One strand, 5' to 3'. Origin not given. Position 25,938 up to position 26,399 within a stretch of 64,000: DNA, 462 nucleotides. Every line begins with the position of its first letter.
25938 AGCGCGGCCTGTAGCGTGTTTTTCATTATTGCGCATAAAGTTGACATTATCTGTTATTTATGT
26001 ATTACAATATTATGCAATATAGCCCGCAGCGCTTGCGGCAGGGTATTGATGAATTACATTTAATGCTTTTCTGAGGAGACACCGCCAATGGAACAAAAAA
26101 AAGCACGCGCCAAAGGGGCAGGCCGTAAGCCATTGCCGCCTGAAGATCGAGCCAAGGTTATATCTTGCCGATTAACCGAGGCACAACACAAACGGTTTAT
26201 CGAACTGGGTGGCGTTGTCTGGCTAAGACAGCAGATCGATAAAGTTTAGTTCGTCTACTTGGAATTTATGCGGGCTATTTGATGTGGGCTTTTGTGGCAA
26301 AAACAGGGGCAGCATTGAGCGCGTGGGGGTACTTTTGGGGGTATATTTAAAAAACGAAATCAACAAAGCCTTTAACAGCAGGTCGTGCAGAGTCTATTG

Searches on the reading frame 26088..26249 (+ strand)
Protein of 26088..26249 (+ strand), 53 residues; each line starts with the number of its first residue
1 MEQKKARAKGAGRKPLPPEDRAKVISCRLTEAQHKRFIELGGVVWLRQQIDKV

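Call 13: search_protein_families(library=pfam, proteins=[window:26088-26249:+], max_evalue=0.01)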
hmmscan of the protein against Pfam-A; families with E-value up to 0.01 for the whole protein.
window:26088-26249:+ (53 aa): 0 families

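Call 84: search_protein_families(library=pfam, proteins=[window:26088-26249:+], max_evalue=5)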
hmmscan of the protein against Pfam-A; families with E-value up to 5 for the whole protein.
window:26088-26249:+ (53 aa): 3 families
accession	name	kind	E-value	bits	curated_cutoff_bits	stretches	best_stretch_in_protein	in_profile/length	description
PF19514.5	MobC_2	-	0.054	13.6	27.5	1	1-40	1-39/140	MobC-like protein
PF02072.20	Orexin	-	0.075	13.4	22.6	1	9-46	28-65/129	Prepro-orexin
PF14304.11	CSTF_C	-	0.1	12.7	24.3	1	16-26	23-33/41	Transcription termination and cleavage factor C-terminal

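Call 85: search_protein_families(library=ncbifam, proteins=[window:26088-26249:+], max_evalue=0.1)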
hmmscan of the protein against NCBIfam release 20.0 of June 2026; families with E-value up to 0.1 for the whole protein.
window:26088-26249:+ (53 aa): 1 family
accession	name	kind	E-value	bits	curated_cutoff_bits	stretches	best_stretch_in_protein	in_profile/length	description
NF003720.0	PRK05329.1-3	equivalog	0.096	11.3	313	1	24-50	261-287/437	glycerol-3-phosphate dehydrogenase subunit GlpB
